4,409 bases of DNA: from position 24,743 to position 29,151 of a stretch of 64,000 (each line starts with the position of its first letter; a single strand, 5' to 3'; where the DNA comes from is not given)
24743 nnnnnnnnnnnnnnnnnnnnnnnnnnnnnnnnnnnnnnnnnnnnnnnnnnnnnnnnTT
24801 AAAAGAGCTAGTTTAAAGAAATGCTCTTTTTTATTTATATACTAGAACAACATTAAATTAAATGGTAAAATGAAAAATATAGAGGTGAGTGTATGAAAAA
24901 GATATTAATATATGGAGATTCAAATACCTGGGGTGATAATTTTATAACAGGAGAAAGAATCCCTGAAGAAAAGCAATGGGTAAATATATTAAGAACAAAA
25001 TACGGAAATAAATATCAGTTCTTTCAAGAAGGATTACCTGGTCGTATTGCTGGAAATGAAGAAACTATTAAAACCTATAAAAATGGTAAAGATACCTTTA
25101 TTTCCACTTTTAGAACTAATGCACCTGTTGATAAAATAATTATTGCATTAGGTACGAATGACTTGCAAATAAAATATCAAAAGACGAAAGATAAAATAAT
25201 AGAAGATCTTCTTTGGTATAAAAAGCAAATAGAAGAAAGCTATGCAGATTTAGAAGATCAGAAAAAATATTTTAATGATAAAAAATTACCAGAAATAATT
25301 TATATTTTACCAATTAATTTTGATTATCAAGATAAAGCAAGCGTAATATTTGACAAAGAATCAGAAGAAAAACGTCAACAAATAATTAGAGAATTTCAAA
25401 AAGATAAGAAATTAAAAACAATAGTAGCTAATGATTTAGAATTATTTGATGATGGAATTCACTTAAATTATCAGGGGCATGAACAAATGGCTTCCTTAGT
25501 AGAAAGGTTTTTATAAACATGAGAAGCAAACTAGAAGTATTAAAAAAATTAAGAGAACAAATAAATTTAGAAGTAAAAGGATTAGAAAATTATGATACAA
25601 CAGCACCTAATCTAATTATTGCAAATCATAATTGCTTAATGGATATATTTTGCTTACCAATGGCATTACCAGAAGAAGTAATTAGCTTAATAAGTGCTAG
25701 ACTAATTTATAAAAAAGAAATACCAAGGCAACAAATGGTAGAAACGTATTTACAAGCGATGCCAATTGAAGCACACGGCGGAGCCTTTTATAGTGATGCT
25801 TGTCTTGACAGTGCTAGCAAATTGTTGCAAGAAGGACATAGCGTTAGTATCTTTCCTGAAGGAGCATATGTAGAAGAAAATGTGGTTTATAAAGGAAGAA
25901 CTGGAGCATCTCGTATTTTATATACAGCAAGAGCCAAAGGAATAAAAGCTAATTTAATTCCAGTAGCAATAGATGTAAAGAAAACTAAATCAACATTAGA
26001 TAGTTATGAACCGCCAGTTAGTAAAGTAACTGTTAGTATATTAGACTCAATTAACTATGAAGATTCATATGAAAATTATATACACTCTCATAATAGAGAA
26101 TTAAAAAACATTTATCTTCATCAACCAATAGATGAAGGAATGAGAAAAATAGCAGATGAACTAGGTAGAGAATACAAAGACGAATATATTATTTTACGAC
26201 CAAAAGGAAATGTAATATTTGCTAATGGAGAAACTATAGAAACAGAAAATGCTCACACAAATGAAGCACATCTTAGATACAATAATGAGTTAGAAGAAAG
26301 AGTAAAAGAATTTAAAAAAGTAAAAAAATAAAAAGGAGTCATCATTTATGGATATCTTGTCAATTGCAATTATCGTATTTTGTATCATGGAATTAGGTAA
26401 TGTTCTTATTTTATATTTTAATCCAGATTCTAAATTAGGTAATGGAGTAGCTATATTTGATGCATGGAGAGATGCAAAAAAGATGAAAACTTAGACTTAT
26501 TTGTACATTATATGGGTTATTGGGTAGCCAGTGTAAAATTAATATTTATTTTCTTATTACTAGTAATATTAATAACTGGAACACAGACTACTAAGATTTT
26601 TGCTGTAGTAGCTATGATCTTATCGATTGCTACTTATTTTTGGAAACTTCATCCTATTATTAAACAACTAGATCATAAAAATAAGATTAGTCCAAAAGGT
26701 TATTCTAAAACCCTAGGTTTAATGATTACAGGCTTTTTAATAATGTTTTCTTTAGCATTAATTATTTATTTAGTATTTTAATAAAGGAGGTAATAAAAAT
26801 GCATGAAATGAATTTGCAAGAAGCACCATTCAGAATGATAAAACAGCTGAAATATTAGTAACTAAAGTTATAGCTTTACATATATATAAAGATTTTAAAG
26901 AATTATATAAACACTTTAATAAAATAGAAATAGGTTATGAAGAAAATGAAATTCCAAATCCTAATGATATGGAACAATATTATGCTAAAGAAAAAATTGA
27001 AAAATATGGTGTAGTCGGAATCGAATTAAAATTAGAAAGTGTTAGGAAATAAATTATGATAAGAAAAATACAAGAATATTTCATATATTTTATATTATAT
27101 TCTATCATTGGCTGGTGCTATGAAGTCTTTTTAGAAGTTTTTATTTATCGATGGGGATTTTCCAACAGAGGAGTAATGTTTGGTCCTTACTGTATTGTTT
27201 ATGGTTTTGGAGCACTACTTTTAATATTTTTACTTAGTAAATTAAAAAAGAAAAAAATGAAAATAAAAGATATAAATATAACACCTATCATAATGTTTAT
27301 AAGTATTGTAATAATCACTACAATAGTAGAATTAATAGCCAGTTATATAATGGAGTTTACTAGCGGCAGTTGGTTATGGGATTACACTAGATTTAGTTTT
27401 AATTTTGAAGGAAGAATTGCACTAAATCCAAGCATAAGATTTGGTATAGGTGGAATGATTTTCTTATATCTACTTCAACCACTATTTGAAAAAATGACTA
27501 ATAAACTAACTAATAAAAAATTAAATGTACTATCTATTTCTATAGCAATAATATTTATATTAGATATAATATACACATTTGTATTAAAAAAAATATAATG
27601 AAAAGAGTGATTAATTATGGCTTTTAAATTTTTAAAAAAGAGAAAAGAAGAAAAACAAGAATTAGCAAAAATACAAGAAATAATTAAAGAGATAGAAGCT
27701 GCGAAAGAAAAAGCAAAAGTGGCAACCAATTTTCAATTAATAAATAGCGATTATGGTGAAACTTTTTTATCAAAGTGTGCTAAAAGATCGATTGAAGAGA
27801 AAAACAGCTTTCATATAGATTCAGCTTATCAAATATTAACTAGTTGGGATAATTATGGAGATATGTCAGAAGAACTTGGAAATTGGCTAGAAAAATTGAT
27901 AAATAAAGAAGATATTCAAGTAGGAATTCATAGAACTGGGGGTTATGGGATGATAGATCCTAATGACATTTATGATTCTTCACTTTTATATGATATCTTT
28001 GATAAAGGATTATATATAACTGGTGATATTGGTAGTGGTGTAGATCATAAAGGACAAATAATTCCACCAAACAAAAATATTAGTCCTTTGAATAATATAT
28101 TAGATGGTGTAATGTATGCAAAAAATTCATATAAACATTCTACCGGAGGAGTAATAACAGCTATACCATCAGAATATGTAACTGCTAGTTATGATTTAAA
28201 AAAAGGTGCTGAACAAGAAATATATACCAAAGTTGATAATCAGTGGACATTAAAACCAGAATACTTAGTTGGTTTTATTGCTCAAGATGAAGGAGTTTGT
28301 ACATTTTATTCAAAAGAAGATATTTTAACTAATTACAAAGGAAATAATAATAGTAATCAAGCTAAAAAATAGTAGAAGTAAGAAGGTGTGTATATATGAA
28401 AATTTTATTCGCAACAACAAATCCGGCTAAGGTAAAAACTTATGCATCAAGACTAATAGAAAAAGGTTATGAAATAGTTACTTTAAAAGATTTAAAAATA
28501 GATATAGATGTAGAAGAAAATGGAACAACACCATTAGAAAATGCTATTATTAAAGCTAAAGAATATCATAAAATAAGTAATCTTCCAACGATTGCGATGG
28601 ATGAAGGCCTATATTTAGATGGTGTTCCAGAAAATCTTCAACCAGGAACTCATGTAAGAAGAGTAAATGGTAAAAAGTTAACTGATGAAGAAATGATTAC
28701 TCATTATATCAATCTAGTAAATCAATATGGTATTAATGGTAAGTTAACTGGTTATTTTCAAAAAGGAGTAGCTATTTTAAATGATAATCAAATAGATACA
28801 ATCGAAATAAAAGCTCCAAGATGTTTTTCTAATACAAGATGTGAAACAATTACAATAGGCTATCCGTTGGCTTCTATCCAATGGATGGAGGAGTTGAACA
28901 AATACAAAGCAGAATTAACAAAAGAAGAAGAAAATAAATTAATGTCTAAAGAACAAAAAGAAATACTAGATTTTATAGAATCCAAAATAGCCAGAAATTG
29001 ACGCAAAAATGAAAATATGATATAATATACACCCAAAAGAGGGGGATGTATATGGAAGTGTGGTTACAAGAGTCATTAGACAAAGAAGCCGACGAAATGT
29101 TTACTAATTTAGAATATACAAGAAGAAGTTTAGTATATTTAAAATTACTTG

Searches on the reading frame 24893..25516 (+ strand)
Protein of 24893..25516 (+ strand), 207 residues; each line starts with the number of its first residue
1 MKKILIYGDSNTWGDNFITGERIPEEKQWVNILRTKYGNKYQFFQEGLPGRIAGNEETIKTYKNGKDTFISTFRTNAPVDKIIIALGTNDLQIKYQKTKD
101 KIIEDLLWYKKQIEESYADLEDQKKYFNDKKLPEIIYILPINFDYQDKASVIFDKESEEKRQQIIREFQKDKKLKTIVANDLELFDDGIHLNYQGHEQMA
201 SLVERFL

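Call 14: search_protein_families(library=pfam, proteins=[window:24893-25516:+], max_evalue=0.01)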
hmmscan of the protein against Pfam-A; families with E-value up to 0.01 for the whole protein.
window:24893-25516:+ (207 aa): 3 families
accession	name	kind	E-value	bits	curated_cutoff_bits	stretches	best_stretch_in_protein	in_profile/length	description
PF00657.28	Lipase_GDSL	-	4.3e-09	37.3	23.6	1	4-202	1-207/208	GDSL-like Lipase/Acylhydrolase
PF13472.12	Lipase_GDSL_2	-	2.6e-06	28.5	32.9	1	7-197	2-177/178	GDSL-like Lipase/Acylhydrolase family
PF03629.24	SASA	-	0.0027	17.8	24.8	0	103-200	120-217/226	Carbohydrate esterase, sialic acid-specific acetylesterase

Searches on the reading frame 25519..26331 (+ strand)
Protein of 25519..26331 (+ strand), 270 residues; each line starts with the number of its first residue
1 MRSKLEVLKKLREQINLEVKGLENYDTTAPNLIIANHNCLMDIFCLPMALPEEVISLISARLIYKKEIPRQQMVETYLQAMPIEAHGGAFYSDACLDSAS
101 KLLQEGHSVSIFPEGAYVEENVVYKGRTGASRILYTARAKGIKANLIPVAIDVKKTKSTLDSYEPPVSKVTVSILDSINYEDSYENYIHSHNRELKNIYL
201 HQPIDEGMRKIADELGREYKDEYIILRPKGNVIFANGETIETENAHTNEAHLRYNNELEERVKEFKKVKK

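Call 14: search_protein_families(library=pfam, proteins=[window:25519-26331:+], max_evalue=0.01)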
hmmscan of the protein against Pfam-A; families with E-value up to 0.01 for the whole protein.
window:25519-26331:+ (270 aa): 1 family
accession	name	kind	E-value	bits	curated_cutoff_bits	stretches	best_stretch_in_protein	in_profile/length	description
PF01553.26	Acyltransferase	-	3.4e-12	46.7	23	1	17-151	2-131/132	Acyltransferase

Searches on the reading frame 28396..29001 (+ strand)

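Call 14: search_protein_families(library=pfam, proteins=[window:28396-29001:+], max_evalue=0.01)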
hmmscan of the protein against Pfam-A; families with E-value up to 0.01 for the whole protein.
window:28396-29001:+ (201 aa): 1 family
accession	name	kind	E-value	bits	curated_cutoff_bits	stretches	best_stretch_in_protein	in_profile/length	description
PF01725.21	Ham1p_like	-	9.5e-17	61.9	22.5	1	3-182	1-173/186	Ham1 family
